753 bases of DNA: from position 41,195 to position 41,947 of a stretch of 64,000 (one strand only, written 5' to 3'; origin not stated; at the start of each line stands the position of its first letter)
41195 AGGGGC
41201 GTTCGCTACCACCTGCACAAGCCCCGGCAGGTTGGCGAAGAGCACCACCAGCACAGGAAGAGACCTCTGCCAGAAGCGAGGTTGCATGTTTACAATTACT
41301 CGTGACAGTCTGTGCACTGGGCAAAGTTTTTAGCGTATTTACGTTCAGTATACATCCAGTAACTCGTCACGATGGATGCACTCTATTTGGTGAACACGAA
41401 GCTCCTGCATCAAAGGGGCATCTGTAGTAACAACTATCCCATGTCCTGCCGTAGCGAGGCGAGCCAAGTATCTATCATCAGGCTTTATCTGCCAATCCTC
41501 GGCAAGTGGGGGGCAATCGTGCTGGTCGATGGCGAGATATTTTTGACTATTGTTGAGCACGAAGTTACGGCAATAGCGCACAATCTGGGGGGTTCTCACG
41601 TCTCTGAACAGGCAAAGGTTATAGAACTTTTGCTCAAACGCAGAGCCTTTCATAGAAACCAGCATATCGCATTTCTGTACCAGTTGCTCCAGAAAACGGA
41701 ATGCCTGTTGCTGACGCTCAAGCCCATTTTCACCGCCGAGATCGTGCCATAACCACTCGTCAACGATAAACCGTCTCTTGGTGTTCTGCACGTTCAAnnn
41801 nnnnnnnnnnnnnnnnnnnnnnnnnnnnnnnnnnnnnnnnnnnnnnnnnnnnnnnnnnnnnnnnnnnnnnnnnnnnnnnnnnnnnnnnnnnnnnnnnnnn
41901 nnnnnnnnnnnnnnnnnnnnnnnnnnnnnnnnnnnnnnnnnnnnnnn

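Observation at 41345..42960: GC-poor two-gene module: defence-type ABC ATPase plus overlapping 150-aa partner, inserted between mutL and a membrane protein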

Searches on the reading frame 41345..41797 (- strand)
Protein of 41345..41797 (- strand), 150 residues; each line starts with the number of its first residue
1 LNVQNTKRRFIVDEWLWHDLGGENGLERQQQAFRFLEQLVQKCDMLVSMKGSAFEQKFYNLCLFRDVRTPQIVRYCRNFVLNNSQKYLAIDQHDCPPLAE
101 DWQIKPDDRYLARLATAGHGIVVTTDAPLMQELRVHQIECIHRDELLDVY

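Call 4: search_protein_families(library=pfam, proteins=[window:41345-41797:-], max_evalue=1)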
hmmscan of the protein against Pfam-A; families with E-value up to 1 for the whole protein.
window:41345-41797:- (150 aa): 0 families

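Call 5: search_protein_families(library=padloc, proteins=[window:41345-41797:-], max_evalue=1)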
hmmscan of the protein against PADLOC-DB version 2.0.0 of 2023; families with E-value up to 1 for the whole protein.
window:41345-41797:- (150 aa): 0 families

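Call 6: search_protein_families(library=ncbifam, proteins=[window:41345-41797:-], max_evalue=1)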
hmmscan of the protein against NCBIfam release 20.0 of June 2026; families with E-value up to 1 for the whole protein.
window:41345-41797:- (150 aa): 1 family
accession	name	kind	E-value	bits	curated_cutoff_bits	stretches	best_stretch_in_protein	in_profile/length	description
NF011864.0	PRK15336.1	equivalog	0.16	12.2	186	1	13-46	51-84/135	SPI-1 type III secretion system chaperone SpaK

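Call 7: search_protein_families(library=phrogs, proteins=[window:41345-41797:-], max_evalue=1)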
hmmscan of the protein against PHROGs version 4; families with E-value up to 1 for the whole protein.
window:41345-41797:- (150 aa): 0 families

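Call 8: find_homologous_proteins(query=window:41345-41797:-, max_evalue=0.01)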
Query window:41345-41797:- (150 aa): 5 proteins with E <= 0.01 among 26 candidates.
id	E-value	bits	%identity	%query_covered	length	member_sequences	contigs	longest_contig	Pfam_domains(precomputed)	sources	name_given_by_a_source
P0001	3.0e-99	347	100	100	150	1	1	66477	-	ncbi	ncbi:MAG: hypothetical protein C4335_07600 [Armatimonadota bacterium]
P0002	2.3e-81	289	82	100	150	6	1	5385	-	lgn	-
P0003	1.5e-48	183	58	96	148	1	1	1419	-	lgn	-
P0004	8.1e-48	180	58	96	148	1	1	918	-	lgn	-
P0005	1.4e-14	72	38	94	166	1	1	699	-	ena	-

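Call 19: find_homologous_proteins(query=A1, max_evalue=0.001)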
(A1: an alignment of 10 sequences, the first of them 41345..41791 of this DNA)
Query A1 (10 sequences) (148 aa, profile of the alignment): 125 proteins with E <= 0.001 among 905 candidates; the best 120 are listed.
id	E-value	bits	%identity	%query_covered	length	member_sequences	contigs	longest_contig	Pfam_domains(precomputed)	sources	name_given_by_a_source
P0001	9.8e-64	232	99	100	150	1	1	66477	-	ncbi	ncbi:MAG: hypothetical protein C4335_07600 [Armatimonadota bacterium]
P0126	1.7e-62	228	41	100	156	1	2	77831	-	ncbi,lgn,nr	ncbi:MAG: hypothetical protein M1491_05020 [Deltaproteobacteria bacterium]|nr:hypothetical protein [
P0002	3.2e-62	227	83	99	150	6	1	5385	-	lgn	-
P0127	1.1e-60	222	53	100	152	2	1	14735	-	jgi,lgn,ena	-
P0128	1.1e-59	219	55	100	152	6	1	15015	-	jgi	-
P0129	2.5e-59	218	45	100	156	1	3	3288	-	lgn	-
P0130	3.1e-58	214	42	100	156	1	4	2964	-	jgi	-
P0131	5.3e-58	213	39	100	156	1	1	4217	-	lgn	-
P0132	2.2e-57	211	44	100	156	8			-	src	-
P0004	4.6e-57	210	57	100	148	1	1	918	-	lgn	-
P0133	2.0e-55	205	38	100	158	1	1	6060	-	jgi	-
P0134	6.9e-55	203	55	100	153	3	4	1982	-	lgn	-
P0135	1.8e-54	202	40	100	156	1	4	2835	-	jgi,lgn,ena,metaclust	jgi:hypothetical protein|metaclust:\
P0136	1.9e-54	202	42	100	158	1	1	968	-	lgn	-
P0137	6.2e-54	200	38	95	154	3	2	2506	-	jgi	-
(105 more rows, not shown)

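Call 27: search_solved_structures(query=A2, max_evalue=10, show_alignments=2)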
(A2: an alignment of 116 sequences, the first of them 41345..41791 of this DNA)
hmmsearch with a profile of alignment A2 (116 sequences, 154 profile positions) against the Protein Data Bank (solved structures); distinct sequences matched with E-value up to 10: 1.
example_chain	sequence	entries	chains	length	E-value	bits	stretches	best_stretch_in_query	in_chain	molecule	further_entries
1o4w_A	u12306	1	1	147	0.74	13.2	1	100-140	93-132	PIN (PilT N-terminus) domain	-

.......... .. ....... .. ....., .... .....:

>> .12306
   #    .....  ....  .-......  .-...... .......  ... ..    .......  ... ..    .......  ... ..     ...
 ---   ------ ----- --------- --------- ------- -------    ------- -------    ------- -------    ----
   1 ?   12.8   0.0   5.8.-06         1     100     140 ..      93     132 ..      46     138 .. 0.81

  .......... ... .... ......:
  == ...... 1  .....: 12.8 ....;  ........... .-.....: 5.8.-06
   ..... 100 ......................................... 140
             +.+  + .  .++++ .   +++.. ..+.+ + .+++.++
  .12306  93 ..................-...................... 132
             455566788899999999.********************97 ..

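Call 31: find_related_loci(query=A2, collection=genome_contigs, flank=8000)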
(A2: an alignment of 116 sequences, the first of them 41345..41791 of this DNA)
Query A2 (148 aa) in genome_contigs; peptide patterns used: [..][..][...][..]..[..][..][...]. (x = any residue, [..] = any of these).
49 stretches matched a pattern; 39 encode a relative of the query (tblastn E <= 1e-3); 39 distinct loci.
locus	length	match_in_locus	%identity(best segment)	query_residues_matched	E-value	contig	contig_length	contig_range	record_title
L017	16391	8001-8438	84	3-148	4e-83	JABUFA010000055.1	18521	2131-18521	MAG: Chthonomonadia bacterium isolate Ch118 NODE_2677_length_18521_cov_31.6028_ID_8691937, whole genome shotgun sequence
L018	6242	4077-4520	55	1-148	5e-52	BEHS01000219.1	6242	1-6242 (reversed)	Bacterium HR16 DNA, contig: NODE_3812_219, isolate: HRbin16, whole genome shotgun sequence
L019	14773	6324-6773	41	1-148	4e-39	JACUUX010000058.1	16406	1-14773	MAG: Nitrospirae bacterium isolate Kmv42 NODE_1756_length_16406_cov_91.603755, whole genome shotgun sequence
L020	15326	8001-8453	37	3-148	8e-28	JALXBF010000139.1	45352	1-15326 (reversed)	MAG: Planctomycetota bacterium isolate T2_metabat2_scaf2bin.078 T2_NODE_467_length_45352_cov_7.293422, whole genome shot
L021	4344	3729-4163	41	7-148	1e-27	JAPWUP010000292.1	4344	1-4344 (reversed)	MAG: Bryobacteraceae bacterium isolate RSWS6 scaffold_5207_c1, whole genome shotgun sequence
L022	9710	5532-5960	38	7-148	6e-26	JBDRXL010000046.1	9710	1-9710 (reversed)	MAG: candidate division WOR-3 bacterium isolate JZ-1_201907_bins_3 JZ-1_201907_bins_3_scaffold_46, whole genome shotgun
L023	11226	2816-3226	39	8-148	1e-25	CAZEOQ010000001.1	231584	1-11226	MAG TPA_asm: uncultured Desulfobacterales bacterium isolate SRP141552_co1_90 genome assembly, contig: NODE_9_length_2315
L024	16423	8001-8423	35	8-148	7e-25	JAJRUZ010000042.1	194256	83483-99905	MAG: candidate division WOR-3 bacterium isolate Dive96_bin10.253 k141_1995235, whole genome shotgun sequence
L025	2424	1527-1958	36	8-148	2e-23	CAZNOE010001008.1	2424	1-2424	MAG TPA_asm: uncultured Bifidobacteriaceae bacterium isolate SRP119689_co1_68 genome assembly, contig: NODE_82076_length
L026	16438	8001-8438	39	8-148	4e-23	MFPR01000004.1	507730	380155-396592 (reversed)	MAG: Candidatus Lindowbacteria bacterium RIFCSPLOWO2_12_FULL_62_27 rifcsplowo2_12_scaffold_12, whole genome shotgun sequ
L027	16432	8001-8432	39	8-148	9e-23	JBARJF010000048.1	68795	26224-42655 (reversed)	MAG: Candidatus Sulfotelmatobacter sp. isolate MFD06650_ilm_asm_bin2 k127_118017, whole genome shotgun sequence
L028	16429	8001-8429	37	8-148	9e-23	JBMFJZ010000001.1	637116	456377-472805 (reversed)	MAG: Bacteroidota bacterium isolate KM4336-10 NODE_1_length_637116_cov_36.808891, whole genome shotgun sequence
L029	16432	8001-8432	38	8-148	4e-22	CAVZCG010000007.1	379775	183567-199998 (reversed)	MAG: uncultured Acidobacteriaceae bacterium isolate MFD02248.bin.1.138 genome assembly, contig: contig_13144, whole geno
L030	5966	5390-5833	35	4-148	9e-22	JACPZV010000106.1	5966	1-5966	MAG: Acidobacteria bacterium isolate NC_groundwater_899_Pr1_S-0.2um_65_15 Montesol18-Sp2_coassembly_scaffold_189409, who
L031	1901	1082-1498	37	8-145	1e-21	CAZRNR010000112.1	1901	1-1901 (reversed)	MAG TPA_asm: uncultured bacterium isolate binchicken_co71_58 genome assembly, contig: NODE_23911_length_1901_cov_46.1533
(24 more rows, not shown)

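Call 32: predict_structure(alignment_id=A2)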
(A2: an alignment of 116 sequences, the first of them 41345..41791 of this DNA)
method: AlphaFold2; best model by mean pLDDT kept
length: 148 residues; sequences in the alignment: 116
mean_pLDDT: 92.5   pTM: 0.86
mean pLDDT of the five models: 92.5, 92.2, 91.3, 91.0, 89.7
residues with pLDDT >= 90: 130; 70-90: 13; 50-70: 3; < 50: 2
segments of 3 or more residues with pLDDT < 50: none
pLDDT, mean of each block of 10 residues (from residue 1): 79 94 94 96 95 91 78 94 96 92 94 97 97 97 94
secondary structure, 60 per line:
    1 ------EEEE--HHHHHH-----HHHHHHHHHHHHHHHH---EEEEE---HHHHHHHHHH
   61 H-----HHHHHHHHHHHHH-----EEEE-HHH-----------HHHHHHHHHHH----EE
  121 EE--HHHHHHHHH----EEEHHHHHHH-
elements in order: E7-10 H13-18 H24-39 E43-47 H51-61 H67-79 E85-88 H104-114 E119-122 H125-133 E138-140 H141-147

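Call 38: search_protein_families(library=pfam, alignment_id=A2, max_evalue=5)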
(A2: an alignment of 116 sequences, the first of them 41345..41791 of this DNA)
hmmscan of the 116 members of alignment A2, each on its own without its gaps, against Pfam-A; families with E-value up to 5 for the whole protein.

A. member 1, window:41345-41791:- (148 aa): 0 families

B. families by the number of members that match (of 116 scanned): 70 families (the first 25 are shown)
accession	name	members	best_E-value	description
PF13638.12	PIN_4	7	0.0035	PIN domain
PF19823.4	DUF6305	6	0.032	Domain of unknown function (DUF6305)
PF18477.7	PIN_9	6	0.049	PIN like domain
PF03519.19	Invas_SpaK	5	0.036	Invasion protein B family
PF18608.7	XAF1_C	4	0.15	XIAP-associated factor 1 C-terminal domain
PF22102.2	ElaD-SseL-like_C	2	0.0007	ElaD/SseL-like C-terminal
PF03992.22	ABM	2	0.12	Antibiotic biosynthesis monooxygenase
PF01890.21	CbiG_C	2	0.13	Cobalamin synthesis G C-terminus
PF18026.6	Exog_C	2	0.14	Endo/exonuclease (EXOG) C-terminal domain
PF09619.16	YscW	2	0.15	Type III secretion system lipoprotein chaperone (YscW)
PF01225.30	Mur_ligase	2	0.16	Mur ligase family, catalytic domain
PF01927.22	Mut7-C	2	0.18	Mut7-C RNAse domain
PF09413.15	DUF2007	2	0.21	Putative prokaryotic signal transducing protein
PF25416.1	GRHL1_C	1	0.00041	GRHL1-like, C-terminal domain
PF16444.10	DUF5041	1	0.0026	Domain of unknown function (DUF5041)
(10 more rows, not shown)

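Call 41: search_protein_families(library=padloc, alignment_id=A2, max_evalue=5)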
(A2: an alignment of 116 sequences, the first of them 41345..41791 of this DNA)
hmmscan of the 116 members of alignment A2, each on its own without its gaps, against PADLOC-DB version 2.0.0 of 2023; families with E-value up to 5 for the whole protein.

A. member 1, window:41345-41791:- (148 aa): 0 families

B. families by the number of members that match (of 116 scanned): 7 families
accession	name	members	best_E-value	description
PDLC01621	Csx1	1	0.0015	CAS-III; associated_signaling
PDLC03959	SngB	1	0.006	-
PDLC00547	JetB2|JetB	1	0.01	DUF2398 domain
PDLC04421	PDC-M11A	1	0.018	-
PDLC01618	PrimPol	1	0.023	"CAS-I,CAS-II,CAS-III,CAS-IV,CAS-V,CAS-VI; associated"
PDLC02412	Aga_HEPN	1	0.024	Class II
PDLC01840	CARF2--CARF_HEPN_CARF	1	0.037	-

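Call 52: search_protein_families(library=pfam, alignment_id=A4, max_evalue=0.00001)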
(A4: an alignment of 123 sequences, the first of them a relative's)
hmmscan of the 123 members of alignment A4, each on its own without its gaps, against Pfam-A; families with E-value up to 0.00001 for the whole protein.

A. member 1, L019:495-4391:+ (1298 aa): 3 families
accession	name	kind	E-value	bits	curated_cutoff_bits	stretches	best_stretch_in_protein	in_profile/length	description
PF07669.17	Eco57I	-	2.7e-34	119.2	25.3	1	522-839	2-171/171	Eco57I restriction-modification methylase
PF20473.4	MmeI_Mtase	-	8.6e-10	38.7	27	1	463-543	10-85/259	MmeI, DNA-methyltransferase domain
PF02384.22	N6_Mtase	-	1.8e-06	28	20.4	0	457-544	28-101/311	N-6 DNA Methylase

B. families by the number of members that match (of 123 scanned): 125 families (the first 25 are shown)
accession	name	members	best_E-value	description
PF07669.17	Eco57I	3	2.4e-43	Eco57I restriction-modification methylase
PF01420.25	Methylase_S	3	1.4e-24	Type I restriction modification DNA specificity domain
PF04851.21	ResIII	3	1.9e-20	Type III restriction enzyme, res subunit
PF02384.22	N6_Mtase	3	2.2e-11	N-6 DNA Methylase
PF01964.24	ThiC_Rad_SAM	2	7e-191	Radical SAM ThiC family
PF13607.11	Succ_CoA_lig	2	8.7e-54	Succinyl-CoA ligase like flavodoxin domain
PF16363.11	GDP_Man_Dehyd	2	1.1e-47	GDP-mannose 4,6 dehydratase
PF01370.27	Epimerase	2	2.7e-44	NAD dependent epimerase/dehydratase family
PF13304.12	AAA_21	2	3.8e-37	AAA domain, putative AbiEii toxin, Type IV TA system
PF02629.25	CoA_binding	2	3.9e-29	CoA binding domain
PF13380.12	CoA_binding_2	2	9.2e-24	CoA binding domain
PF13175.12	AAA_15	2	1.1e-22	AAA ATPase domain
PF14103.11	DUF4276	2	1.4e-21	Domain of unknown function (DUF4276)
PF00583.31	Acetyltransf_1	2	3.7e-12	Acetyltransferase (GNAT) family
PF02463.25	SMC_N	2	1.4e-11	RecF/RecN/SMC N terminal domain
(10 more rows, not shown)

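Call 53: search_protein_families(library=padloc, alignment_id=A4, max_evalue=1e-10)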
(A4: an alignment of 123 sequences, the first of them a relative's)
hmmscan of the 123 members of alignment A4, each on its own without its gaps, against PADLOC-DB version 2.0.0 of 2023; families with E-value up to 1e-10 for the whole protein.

A. member 1, L019:495-4391:+ (1298 aa): 22 families
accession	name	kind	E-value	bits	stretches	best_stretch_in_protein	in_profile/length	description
PDLC03601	REase_MTase_IIG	-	4.3e-47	158.6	2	178-576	199-558/1110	Type IIG restriction enzyme-methyltransferase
PDLC03596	REase_MTase_IIG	-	3.5e-46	155.7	3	468-575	536-640/1148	Type IIG restriction enzyme-methyltransferase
PDLC03612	REase_MTase_IIG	-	2.3e-32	110.1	1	503-852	578-913/1247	Type IIG restriction enzyme-methyltransferase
PDLC03628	REase_MTase_IIG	-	2.6e-29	100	1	162-398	134-359/1100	Type IIG restriction enzyme-methyltransferase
PDLC03267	MTase_II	-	5.6e-29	99.4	1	966-1217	243-484/539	Type II methyltransferase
PDLC03366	MTase_II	-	2.9e-26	90.3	1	712-851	98-221/568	Type II methyltransferase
PDLC03604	REase_MTase_IIG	-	6.2e-23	78.8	2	637-851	444-645/1011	Type IIG restriction enzyme-methyltransferase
PDLC02643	DrmMI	-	2e-22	76.9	1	468-807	597-935/1347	DrmMI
PDLC03629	REase_MTase_IIG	-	1.8e-19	67.1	1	708-853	555-688/1182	Type IIG restriction enzyme-methyltransferase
PDLC02638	DrmMI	-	1.9e-17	60.7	1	516-741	667-888/935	DrmMI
PDLC03606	REase_MTase_IIG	-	1.1e-16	58.3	1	713-850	445-571/935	Type IIG restriction enzyme-methyltransferase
PDLC03313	MTase_II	-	1.2e-15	55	1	654-841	74-240/563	Type II methyltransferase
PDLC03609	REase_MTase_IIG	-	1.3e-15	54.4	0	706-849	540-659/1066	Type IIG restriction enzyme-methyltransferase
PDLC02529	PglX|PglXI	-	9e-15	51.4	1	454-577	208-322/1189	PglX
PDLC04134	mad2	-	1.2e-14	52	0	714-837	349-429/492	mads_2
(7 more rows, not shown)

B. families by the number of members that match (of 123 scanned): 253 families (the first 25 are shown)
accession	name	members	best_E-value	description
PDLC03596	REase_MTase_IIG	3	9.1e-267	Type IIG restriction enzyme-methyltransferase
PDLC03612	REase_MTase_IIG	3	3e-135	Type IIG restriction enzyme-methyltransferase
PDLC03089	Specificity_I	3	3.2e-117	Type I specificity subunit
PDLC03601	REase_MTase_IIG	3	4.7e-112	Type IIG restriction enzyme-methyltransferase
PDLC03086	Specificity_I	3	9.8e-103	Type I specificity subunit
PDLC03168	Specificity_I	3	4.6e-92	Type I specificity subunit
PDLC03099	Specificity_I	3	1e-80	Type I specificity subunit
PDLC03189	Specificity_I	3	1.3e-71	Type I specificity subunit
PDLC03068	Specificity_I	3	2.8e-64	Type I specificity subunit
PDLC03609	REase_MTase_IIG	3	6.6e-58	Type IIG restriction enzyme-methyltransferase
PDLC03169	Specificity_I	3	4e-56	Type I specificity subunit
PDLC03162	Specificity_I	3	2.9e-55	Type I specificity subunit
PDLC03100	Specificity_I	3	1.4e-48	Type I specificity subunit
PDLC03604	REase_MTase_IIG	3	1.3e-47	Type IIG restriction enzyme-methyltransferase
PDLC03079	Specificity_I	3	1.3e-44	Type I specificity subunit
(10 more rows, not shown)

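Call 69: find_related_loci(query=A2, collection=viral_contigs, flank=8000)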
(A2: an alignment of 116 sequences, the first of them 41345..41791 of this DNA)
Query A2 (148 aa) in viral_contigs; peptide patterns used: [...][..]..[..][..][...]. (x = any residue, [..] = any of these).
23 stretches matched a pattern, but none encodes a relative of the query by tblastn (E <= 1e-3).

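Call 79: search_protein_representatives(alignment_id=A2)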
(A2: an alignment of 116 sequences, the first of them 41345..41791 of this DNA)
Query: 116 sequences, 154 profile positions. Proteins with E-value up to 0.001 (for the whole library): 569; up to 1e-10: 409; up to 1e-30: 134. The best 150 are listed.
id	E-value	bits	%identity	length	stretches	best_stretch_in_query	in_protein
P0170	2.8e-54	199.8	-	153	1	1-153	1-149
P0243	2.2e-50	187.1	-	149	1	3-153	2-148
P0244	6.6e-50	185.6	-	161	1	4-152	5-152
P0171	8.0e-50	185.3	-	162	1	2-151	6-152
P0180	6.6e-49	182.3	-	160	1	3-152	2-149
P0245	4.3e-47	176.4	-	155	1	3-153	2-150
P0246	5.6e-47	176.1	-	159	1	4-152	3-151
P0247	6.5e-47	175.9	-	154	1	1-150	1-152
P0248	1.3e-46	174.9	-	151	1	2-152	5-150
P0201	2.2e-46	174.2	-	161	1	4-152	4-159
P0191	5.8e-46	172.8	-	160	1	3-153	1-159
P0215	7.4e-46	172.4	-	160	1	3-150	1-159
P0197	9.5e-46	172.1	-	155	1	3-152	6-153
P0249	1.5e-45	171.5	-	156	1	3-151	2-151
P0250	3.7e-45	170.2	-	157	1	3-152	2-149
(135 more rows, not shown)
